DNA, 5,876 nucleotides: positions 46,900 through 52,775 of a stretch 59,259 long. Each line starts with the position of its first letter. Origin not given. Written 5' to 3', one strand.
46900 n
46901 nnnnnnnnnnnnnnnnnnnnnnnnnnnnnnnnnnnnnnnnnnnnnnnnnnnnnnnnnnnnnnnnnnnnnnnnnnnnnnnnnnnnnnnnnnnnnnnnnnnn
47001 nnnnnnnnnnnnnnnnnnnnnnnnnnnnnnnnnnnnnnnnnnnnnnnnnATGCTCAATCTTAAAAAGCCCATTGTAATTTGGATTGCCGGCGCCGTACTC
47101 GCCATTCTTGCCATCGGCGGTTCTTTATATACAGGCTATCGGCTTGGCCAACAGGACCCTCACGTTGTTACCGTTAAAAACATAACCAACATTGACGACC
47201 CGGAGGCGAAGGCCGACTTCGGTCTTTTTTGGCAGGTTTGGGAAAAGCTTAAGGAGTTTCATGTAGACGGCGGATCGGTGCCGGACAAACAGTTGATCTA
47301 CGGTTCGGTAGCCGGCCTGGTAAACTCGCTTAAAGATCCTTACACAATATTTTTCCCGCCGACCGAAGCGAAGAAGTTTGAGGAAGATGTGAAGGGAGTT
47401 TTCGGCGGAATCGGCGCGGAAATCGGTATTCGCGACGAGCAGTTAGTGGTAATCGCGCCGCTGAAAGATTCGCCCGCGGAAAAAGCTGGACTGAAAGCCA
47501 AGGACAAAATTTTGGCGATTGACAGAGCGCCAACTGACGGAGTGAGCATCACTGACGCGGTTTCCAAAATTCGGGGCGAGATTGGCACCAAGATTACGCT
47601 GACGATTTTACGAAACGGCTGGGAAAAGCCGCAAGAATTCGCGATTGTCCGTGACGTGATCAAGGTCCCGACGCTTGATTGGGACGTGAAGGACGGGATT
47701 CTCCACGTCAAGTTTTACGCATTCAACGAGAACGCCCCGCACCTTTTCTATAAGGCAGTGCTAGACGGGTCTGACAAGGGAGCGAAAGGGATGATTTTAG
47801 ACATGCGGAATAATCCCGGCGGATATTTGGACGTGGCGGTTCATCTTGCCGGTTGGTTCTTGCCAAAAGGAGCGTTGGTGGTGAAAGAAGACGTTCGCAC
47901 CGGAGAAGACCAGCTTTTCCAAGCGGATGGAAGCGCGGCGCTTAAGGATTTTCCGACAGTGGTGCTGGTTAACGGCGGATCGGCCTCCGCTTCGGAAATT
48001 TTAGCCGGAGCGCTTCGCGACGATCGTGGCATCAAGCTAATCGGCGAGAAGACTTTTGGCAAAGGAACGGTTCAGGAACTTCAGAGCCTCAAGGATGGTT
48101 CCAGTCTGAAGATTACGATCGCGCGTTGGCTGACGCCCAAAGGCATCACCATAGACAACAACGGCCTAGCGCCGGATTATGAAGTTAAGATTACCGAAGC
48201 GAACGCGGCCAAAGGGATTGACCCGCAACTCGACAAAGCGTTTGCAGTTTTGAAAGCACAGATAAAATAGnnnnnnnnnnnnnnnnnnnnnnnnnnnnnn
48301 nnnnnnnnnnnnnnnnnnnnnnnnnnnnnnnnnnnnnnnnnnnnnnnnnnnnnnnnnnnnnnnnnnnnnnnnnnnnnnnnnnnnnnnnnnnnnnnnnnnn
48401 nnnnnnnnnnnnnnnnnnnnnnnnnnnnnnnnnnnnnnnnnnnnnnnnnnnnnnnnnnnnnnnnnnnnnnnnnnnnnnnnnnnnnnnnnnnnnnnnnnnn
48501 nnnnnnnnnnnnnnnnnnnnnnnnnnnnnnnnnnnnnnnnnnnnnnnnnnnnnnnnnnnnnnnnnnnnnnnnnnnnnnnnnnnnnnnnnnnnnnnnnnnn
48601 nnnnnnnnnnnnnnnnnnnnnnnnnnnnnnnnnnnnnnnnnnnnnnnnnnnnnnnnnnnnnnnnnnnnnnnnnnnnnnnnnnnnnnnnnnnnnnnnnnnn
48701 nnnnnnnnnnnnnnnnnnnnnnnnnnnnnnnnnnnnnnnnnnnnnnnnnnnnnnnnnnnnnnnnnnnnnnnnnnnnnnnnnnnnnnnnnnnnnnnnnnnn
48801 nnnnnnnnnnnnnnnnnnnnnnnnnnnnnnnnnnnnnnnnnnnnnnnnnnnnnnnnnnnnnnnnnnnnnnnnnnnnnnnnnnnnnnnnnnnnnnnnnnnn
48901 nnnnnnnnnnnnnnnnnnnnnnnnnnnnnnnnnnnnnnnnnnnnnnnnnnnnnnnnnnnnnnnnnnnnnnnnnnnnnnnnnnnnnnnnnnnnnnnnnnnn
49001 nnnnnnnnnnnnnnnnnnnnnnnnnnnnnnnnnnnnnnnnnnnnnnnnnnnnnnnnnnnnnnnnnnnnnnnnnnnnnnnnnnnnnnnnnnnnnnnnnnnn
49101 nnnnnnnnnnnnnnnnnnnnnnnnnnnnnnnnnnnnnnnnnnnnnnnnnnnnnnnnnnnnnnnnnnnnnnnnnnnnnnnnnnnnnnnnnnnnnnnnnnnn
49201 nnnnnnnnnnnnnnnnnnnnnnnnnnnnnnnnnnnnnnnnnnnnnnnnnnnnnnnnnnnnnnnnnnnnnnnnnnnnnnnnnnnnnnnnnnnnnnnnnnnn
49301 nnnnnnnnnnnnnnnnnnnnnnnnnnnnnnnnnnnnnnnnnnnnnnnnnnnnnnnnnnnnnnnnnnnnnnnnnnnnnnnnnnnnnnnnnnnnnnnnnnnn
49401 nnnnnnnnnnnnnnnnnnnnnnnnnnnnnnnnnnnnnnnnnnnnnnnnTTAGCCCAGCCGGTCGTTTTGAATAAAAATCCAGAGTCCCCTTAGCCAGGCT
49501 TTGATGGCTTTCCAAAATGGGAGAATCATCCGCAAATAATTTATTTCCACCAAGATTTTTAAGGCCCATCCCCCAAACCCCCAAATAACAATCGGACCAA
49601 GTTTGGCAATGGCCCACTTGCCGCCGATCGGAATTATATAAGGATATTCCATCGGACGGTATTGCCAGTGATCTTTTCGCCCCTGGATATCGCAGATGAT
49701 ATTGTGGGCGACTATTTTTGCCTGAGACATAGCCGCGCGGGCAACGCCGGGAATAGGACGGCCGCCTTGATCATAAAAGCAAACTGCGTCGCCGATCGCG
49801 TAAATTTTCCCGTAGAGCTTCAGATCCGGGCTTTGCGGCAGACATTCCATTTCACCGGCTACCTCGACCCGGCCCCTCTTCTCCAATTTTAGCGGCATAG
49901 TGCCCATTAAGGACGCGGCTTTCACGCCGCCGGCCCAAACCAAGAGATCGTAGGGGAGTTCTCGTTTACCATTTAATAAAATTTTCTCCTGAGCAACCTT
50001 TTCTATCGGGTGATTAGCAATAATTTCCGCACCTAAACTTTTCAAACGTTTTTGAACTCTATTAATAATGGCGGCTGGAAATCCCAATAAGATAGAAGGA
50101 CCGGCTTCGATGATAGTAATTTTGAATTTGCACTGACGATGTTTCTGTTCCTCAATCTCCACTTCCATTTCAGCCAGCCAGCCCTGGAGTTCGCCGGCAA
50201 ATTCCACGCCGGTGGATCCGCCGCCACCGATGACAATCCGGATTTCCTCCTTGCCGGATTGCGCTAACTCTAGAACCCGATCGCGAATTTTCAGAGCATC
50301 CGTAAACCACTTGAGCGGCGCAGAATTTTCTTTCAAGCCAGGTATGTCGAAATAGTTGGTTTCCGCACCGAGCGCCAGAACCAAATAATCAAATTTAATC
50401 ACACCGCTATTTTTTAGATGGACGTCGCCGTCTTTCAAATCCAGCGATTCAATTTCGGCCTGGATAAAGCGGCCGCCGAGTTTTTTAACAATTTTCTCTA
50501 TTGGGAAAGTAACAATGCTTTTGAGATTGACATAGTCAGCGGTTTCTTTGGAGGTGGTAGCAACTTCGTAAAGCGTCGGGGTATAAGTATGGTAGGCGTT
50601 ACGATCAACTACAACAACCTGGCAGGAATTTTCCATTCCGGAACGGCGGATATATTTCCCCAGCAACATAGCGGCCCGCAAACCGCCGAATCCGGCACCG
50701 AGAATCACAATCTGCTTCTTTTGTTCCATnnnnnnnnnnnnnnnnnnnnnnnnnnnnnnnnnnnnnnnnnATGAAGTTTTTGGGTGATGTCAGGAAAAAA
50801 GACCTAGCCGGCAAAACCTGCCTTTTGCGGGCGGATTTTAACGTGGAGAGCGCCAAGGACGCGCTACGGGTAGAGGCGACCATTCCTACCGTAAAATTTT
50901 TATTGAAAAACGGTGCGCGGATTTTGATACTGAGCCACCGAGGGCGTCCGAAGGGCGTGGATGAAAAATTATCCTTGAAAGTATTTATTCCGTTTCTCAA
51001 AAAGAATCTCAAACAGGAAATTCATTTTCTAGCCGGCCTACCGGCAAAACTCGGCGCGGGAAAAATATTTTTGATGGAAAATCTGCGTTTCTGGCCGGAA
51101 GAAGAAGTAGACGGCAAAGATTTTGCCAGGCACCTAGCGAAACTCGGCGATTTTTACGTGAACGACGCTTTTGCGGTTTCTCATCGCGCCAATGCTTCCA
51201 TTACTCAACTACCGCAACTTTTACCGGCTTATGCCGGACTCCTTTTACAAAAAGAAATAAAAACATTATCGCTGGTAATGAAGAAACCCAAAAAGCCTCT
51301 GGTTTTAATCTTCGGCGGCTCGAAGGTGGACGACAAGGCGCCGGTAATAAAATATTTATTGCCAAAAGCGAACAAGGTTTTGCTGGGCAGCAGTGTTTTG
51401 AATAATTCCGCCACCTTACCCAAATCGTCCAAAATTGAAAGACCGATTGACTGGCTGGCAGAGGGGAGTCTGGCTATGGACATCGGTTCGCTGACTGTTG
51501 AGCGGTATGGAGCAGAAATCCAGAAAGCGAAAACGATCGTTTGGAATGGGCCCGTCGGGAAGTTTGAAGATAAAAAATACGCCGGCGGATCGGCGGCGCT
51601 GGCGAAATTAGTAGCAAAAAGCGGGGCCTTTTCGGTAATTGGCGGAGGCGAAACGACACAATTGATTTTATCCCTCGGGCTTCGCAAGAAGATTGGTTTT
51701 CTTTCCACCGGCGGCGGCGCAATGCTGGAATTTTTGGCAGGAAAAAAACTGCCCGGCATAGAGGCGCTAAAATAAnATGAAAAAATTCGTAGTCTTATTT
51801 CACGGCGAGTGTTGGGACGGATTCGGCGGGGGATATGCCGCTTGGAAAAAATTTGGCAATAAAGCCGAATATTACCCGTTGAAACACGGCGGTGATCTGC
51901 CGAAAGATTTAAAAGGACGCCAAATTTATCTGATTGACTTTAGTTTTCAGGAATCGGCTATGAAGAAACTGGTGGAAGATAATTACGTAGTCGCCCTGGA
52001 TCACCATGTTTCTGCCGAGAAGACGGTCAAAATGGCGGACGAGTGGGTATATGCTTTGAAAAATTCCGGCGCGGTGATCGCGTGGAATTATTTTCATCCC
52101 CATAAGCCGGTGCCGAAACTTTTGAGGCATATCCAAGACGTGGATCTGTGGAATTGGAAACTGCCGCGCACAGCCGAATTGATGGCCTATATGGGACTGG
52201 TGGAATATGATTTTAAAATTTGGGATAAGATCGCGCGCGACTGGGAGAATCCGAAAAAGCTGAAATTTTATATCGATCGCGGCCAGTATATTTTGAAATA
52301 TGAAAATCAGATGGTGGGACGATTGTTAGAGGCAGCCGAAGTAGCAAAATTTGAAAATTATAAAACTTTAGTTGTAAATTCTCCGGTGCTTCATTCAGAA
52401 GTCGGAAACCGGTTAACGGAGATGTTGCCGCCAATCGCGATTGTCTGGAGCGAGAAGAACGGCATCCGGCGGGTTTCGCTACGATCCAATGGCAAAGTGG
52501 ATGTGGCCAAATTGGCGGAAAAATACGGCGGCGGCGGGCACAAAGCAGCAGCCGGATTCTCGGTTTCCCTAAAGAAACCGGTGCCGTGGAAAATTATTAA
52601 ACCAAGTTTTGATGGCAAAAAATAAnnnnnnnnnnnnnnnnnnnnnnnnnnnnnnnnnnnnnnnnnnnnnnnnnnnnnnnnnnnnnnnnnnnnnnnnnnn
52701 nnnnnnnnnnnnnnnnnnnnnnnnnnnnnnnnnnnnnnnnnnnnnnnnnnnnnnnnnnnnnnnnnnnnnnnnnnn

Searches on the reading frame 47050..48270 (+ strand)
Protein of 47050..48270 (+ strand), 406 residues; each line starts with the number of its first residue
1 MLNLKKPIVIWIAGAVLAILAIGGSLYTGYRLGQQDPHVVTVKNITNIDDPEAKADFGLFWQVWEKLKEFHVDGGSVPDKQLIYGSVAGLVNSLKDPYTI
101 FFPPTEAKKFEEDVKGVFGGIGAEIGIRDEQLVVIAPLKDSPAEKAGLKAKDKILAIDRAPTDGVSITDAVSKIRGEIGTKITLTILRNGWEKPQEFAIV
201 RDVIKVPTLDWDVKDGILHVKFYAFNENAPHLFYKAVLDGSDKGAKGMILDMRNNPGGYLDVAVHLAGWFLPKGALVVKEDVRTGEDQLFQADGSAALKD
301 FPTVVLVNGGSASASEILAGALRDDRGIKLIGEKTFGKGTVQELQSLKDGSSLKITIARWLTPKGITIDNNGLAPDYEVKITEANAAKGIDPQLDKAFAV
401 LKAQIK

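Call 88: search_protein_families(library=pfam, proteins=[window:47050-48270:+], max_evalue=0.0001)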
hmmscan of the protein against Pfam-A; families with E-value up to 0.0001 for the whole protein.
window:47050-48270:+ (406 aa): 4 families
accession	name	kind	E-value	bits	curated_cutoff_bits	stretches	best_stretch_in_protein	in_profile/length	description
PF03572.23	Peptidase_S41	-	6.3e-45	153.1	24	1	218-379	3-165/165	Peptidase family S41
PF17820.7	PDZ_6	-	3.9e-10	39.8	27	1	134-188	2-54/54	PDZ domain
PF13180.12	PDZ_2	-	2.5e-09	37.7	27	1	119-192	1-73/80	PDZ domain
PF00595.29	PDZ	-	1.5e-08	35.3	23.2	1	120-187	11-81/81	PDZ domain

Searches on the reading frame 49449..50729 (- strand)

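Call 88: search_protein_families(library=pfam, proteins=[window:49449-50729:-], max_evalue=0.0001)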
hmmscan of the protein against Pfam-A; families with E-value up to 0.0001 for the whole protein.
window:49449-50729:- (426 aa): 3 families
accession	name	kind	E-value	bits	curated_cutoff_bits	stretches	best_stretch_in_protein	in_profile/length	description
PF07992.20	Pyr_redox_2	-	4.5e-40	138.3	26.1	1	6-337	2-291/291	Pyridine nucleotide-disulphide oxidoreductase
PF00070.33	Pyr_redox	-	4.3e-09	37.2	22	1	164-248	1-69/82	Pyridine nucleotide-disulphide oxidoreductase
PF01266.30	DAO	-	6.4e-07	29.7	27.9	0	218-278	148-213/353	FAD dependent oxidoreductase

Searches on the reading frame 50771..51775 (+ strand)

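Call 89: search_protein_families(library=pfam, proteins=[window:50771-51775:+], max_evalue=0.0001)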
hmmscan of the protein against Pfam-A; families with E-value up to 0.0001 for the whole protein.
window:50771-51775:+ (334 aa): 1 family
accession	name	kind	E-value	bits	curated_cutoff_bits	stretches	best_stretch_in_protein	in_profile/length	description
PF00162.24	PGK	-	4.2e-93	312.8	27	2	9-211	3-218/379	Phosphoglycerate kinase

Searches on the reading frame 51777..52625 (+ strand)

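Call 89: search_protein_families(library=pfam, proteins=[window:51777-52625:+], max_evalue=0.0001)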
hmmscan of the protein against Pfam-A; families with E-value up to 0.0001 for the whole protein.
window:51777-52625:+ (282 aa): 1 family
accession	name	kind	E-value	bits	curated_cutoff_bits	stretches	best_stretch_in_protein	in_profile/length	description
PF02272.25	DHHA1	-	9.6e-10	39.3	25.9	1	211-264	23-84/102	DHHA1 domain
